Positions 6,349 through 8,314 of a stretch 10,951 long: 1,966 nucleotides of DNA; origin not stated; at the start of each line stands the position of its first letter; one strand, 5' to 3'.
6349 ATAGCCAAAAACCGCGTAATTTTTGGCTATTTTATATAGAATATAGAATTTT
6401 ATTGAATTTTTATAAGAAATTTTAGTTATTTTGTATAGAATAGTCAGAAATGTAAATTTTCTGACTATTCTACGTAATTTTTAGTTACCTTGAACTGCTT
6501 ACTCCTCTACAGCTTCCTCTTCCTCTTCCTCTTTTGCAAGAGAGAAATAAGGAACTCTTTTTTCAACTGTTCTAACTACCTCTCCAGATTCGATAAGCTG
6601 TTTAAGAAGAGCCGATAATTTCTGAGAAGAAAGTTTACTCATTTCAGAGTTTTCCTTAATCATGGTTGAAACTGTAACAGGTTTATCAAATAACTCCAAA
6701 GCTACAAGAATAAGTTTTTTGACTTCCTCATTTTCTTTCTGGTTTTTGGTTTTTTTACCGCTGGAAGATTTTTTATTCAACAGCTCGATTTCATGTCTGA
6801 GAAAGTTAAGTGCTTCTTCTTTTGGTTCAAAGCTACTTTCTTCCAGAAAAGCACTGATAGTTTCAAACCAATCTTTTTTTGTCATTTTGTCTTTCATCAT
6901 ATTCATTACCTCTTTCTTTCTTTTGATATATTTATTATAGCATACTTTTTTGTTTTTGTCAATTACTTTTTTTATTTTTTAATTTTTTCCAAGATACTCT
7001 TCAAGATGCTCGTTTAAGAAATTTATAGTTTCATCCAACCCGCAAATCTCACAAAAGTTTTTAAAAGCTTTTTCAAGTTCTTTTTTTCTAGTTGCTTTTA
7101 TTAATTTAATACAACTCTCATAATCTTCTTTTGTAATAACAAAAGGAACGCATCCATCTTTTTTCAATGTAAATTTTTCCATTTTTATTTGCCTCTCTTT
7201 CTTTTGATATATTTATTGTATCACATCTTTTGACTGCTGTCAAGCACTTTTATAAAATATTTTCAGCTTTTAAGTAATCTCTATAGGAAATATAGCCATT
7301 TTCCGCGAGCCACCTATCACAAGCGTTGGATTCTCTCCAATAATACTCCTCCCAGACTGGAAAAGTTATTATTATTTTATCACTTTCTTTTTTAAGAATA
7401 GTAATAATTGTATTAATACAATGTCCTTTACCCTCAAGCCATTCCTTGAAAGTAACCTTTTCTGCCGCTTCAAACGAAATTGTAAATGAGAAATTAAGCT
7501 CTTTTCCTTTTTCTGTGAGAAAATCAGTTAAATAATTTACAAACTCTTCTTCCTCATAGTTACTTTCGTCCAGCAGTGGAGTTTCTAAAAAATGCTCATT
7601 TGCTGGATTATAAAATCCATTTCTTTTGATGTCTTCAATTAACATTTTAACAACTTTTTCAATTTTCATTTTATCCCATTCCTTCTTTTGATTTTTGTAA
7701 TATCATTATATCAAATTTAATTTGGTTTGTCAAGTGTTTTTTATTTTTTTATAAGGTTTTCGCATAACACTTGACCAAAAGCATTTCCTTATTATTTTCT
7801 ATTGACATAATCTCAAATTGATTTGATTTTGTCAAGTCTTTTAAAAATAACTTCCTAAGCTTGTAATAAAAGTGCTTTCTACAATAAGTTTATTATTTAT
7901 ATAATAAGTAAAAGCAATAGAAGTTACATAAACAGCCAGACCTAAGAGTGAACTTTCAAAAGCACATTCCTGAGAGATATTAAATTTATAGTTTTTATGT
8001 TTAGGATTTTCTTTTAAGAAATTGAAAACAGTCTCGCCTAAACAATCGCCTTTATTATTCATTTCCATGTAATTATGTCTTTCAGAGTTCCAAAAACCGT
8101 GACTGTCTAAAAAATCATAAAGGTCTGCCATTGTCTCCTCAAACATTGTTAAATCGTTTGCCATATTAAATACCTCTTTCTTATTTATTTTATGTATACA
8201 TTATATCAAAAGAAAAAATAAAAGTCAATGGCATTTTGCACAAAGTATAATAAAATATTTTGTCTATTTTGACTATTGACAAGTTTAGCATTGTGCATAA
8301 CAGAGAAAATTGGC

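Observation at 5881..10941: Array of monocistronic small acidic genes, each with a near-consensus promoter and shared leader families: candidate anti-defence/leading-region-like island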

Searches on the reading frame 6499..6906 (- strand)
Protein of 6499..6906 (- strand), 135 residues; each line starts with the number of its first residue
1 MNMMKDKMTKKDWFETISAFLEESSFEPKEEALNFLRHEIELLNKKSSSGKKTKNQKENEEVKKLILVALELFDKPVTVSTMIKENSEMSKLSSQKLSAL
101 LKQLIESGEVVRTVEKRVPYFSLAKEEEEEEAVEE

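Call 4: search_protein_families(library=pfam, proteins=[window:6499-6906:-], max_evalue=0.1)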
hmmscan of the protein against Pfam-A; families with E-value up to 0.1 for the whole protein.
window:6499-6906:- (135 aa): 1 family
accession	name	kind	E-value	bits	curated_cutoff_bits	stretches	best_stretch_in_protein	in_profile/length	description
PF16007.11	DUF4777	-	0.022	15.4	34.4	1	64-108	7-51/66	Domain of unknown function (DUF4777)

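Call 5: search_protein_families(library=phrogs, proteins=[window:6499-6906:-], max_evalue=0.01)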
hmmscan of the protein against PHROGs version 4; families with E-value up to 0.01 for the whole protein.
window:6499-6906:- (135 aa): 0 families

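Call 87: search_protein_families(library=ncbifam, proteins=[window:6499-6906:-], max_evalue=0.1)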
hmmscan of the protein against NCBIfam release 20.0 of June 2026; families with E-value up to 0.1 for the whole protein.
window:6499-6906:- (135 aa): 1 family
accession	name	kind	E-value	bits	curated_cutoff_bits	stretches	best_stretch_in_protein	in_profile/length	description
NF005523.0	PRK07165.1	equivalog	0.066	11.9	414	1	28-104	428-506/509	ATP F0F1 synthase subunit alpha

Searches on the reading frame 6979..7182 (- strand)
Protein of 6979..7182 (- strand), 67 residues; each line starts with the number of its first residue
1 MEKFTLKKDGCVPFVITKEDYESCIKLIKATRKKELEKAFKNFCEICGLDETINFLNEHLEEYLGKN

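Call 4: search_protein_families(library=pfam, proteins=[window:6979-7182:-], max_evalue=0.1)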
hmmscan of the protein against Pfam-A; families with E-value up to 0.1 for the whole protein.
window:6979-7182:- (67 aa): 2 families
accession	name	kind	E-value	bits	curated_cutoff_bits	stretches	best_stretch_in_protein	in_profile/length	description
PF15167.11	DUF4581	-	0.016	15.9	27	1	8-51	60-101/131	Domain of unknown function (DUF4581)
PF20941.2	DUF6848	-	0.073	14.1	27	1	14-63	27-75/99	Domain of unknown function (DUF6848)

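Call 5: search_protein_families(library=phrogs, proteins=[window:6979-7182:-], max_evalue=0.01)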
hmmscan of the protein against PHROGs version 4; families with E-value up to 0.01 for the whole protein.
window:6979-7182:- (67 aa): 1 family
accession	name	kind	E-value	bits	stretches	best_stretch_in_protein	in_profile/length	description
phrog_12360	-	unknown function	0.0099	16.8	1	5-60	50-99/135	-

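Call 87: search_protein_families(library=ncbifam, proteins=[window:6979-7182:-], max_evalue=0.1)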
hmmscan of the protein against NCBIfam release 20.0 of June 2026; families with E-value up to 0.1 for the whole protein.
window:6979-7182:- (67 aa): 2 families
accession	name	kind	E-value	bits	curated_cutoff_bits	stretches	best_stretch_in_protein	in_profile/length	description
NF009591.0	PRK13032.1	equivalog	0.019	14.6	303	1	17-66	36-79/149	chemotaxis-inhibiting protein CHIPS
NF058574.1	CVP_CTERM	domain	0.03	14.2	19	1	11-18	8-15/17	CVP-CTERM putative sorting domain-containing protein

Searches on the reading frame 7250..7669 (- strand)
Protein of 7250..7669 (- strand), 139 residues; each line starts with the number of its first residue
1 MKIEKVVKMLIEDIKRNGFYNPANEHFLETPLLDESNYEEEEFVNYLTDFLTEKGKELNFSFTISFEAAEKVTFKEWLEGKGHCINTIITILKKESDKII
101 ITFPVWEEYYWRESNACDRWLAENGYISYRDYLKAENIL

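Call 4: search_protein_families(library=pfam, proteins=[window:7250-7669:-], max_evalue=0.1)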
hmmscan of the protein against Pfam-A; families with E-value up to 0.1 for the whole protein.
window:7250-7669:- (139 aa): 1 family
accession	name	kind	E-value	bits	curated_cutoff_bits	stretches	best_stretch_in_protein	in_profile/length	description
PF15617.12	C-C_Bond_Lyase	-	0.091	12.3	28.4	0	82-113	197-228/320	C-C_Bond_Lyase of the TIM-Barrel fold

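Call 5: search_protein_families(library=phrogs, proteins=[window:7250-7669:-], max_evalue=0.01)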
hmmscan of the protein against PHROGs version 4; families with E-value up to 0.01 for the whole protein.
window:7250-7669:- (139 aa): 0 families

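Call 35: search_solved_structures(query=window:7250-7669:-, max_evalue=1)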
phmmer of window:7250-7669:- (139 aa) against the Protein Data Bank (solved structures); distinct sequences matched with E-value up to 1: 5.
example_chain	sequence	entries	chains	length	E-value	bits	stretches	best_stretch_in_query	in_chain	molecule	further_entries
1txk_A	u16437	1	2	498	0.081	16.2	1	20-70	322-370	Glucans biosynthesis protein G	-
8ip2_A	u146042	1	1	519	0.1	15.9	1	20-70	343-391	Glucans biosynthesis protein G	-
1k8m_A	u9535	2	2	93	0.59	13.4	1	56-103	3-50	E2 component of Branched-Chain alpha-Ketoacid Dehydrogenase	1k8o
4mob_A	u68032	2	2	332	0.73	13.1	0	70-105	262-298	Acyl-coenzyme A thioesterase 12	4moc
3b7k_A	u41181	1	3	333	0.81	12.9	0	70-104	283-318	Acyl-coenzyme A thioesterase 12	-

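Call 50: find_homologous_proteins(query=window:7250-7669:-, max_evalue=0.001)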
Query window:7250-7669:- (139 aa): 3 proteins with E <= 0.001 among 28 candidates.
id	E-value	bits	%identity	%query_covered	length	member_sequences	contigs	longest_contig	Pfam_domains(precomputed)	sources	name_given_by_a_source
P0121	6.3e-85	300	95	100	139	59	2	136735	-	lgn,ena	-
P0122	1.6e-65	237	77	100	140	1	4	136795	-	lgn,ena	-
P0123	6.1e-36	141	55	100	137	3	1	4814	-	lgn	-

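Call 73: predict_structure(alignment_id=A3)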
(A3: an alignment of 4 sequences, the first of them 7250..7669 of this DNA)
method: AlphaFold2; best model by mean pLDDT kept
length: 139 residues; sequences in the alignment: 4
mean_pLDDT: 62.3   pTM: 0.50
mean pLDDT of the five models: 62.3, 59.5, 58.1, 42.7, 40.5
residues with pLDDT >= 90: 0; 70-90: 44; 50-70: 66; < 50: 29
segments of 3 or more residues with pLDDT < 50: 20-26, 28-38, 108-114
pLDDT, mean of each block of 10 residues (from residue 1): 66 59 45 40 67 79 68 53 65 71 59 54 75 71
secondary structure, 60 per line:
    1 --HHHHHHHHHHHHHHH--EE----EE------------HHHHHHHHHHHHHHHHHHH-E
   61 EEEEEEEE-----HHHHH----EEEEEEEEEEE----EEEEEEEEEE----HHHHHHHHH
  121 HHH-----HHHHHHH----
elements in order: H3-17 H40-58 E60-68 H74-78 E83-93 E98-107 H112-123 H129-135

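Call 76: fold_search(model_id=the predicted structure, library=pdb)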
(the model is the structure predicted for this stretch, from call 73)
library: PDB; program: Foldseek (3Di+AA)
matches with E <= 10: 723; with E <= 0.001: 0
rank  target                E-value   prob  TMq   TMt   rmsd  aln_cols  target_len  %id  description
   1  8i23_C                1.2e-01  0.41  0.20  0.04   6.2        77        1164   14  Clostridium thermocellum RNA polymerase transcription open complex with SigI1 and its promoter (released 2023-10-11)
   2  5iv9_B                1.3e-01  0.35  0.20  0.19   8.9        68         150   13  The LPS Transporter LptDE from Klebsiella pneumoniae, full-length (released 2016-05-18)
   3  4q35_B                1.4e-01  0.30  0.19  0.18   8.7        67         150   13  Structure of a membrane protein (released 2014-06-25)
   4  4n4r_B                1.5e-01  0.30  0.19  0.18   8.7        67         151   13  Structure basis of lipopolysaccharide biogenesis (released 2014-06-25)
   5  5iv8_D                1.8e-01  0.30  0.20  0.19   8.9        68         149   13  The LPS Transporter LptDE from Klebsiella pneumoniae, core complex (released 2016-05-18)
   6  9ia2_B                2.1e-01  0.20  0.19  0.18  20.7        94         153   14  LpDEM from Escherichia coli (released 2025-12-10)
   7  9q8z_A                2.1e-01  0.20  0.22  0.07  11.8       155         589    8  Human chondroitin sulfate polymerase complex CHSY3-CHPF (released 2025-12-03)
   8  6wvj_C                2.5e-01  0.44  0.23  0.04   6.6        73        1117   15  Cryo-EM structure of Bacillus subtilis RNA Polymerase elongation complex (released 2020-11-18)
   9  5iv8_B                2.6e-01  0.25  0.20  0.19   8.8        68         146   13  The LPS Transporter LptDE from Klebsiella pneumoniae, core complex (released 2016-05-18)
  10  9r2r_A                2.6e-01  0.11  0.19  0.19  14.2       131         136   14  De novo designed M7 protein fold (released 2025-05-14)
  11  9q8n_B                2.8e-01  0.21  0.20  0.18   9.0        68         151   13  Cryo-EM structure of Shigella flexneri LptDE bound by a Bicyclic peptide molecule (Compound 16) (released 2025-10-15)
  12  9r2r_B                2.8e-01  0.14  0.21  0.22  17.1       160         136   11  De novo designed M7 protein fold (released 2025-05-14)
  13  9fz5_B                3.3e-01  0.18  0.19  0.18   9.1        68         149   13  Cryo-EM structure of LptDE-YedD complex from Escherichia Coli (released 2025-04-09)
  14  9rpt_B                3.3e-01  0.13  0.18  0.17  21.7        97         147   12  Cryo-EM structure of the open state of Shigella flexneri LptDE bound by the RBP of Oekolampad phage (released 2025-12-10)
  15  8rj3_E                3.8e-01  0.51  0.33  0.38  14.3        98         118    7  Human RAD52 open ring conformation (released 2024-04-24)
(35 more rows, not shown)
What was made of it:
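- On DNA-mimic anti-restriction proteins (Ocr, ArdA): The o7250 model has pLDDT 62 (call 73) and its best Foldseek match has E 0.12 (call 76).
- The o7250 model was low-confidence and matched nothing (calls 73, 76).
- Tried and rejected: The o7250 structure model was poor and its fold search empty (calls 73, 76).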

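Call 87: search_protein_families(library=ncbifam, proteins=[window:7250-7669:-], max_evalue=0.1)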
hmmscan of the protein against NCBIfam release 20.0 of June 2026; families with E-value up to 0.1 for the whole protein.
window:7250-7669:- (139 aa): 0 families

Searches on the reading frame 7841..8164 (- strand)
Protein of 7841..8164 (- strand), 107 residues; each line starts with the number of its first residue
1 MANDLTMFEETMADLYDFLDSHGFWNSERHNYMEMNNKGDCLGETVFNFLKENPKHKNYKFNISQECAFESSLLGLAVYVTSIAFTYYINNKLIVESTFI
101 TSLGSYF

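Call 4: search_protein_families(library=pfam, proteins=[window:7841-8164:-], max_evalue=0.1)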
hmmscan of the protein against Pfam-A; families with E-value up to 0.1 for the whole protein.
window:7841-8164:- (107 aa): 2 families
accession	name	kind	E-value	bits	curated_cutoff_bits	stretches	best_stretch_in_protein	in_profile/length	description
PF14478.12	DUF4430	-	0.068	14.1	23.8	0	43-93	1-50/72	Domain of unknown function (DUF4430)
PF21450.3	RIF2_lid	-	0.07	13.7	27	0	34-71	33-69/85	RIF2, AAA+ lid domain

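Call 5: search_protein_families(library=phrogs, proteins=[window:7841-8164:-], max_evalue=0.01)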
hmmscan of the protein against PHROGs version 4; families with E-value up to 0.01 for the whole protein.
window:7841-8164:- (107 aa): 0 families

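Call 58: search_protein_representatives(protein=window:7841-8164:-)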
Query: 107 residues. Proteins with E-value up to 0.001 (for the whole library): 4; up to 1e-10: 3; up to 1e-30: 0. The best 4 are listed.
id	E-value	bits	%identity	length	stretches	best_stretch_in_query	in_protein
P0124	1.7e-16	76.6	49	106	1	6-94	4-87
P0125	9.6e-14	67.7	56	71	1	33-102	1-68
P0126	5.2e-11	59.0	33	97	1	8-101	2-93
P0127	1.8e-06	44.4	96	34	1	1-25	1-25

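Call 87: search_protein_families(library=ncbifam, proteins=[window:7841-8164:-], max_evalue=0.1)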
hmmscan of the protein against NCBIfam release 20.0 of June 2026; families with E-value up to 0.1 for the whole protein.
window:7841-8164:- (107 aa): 0 families
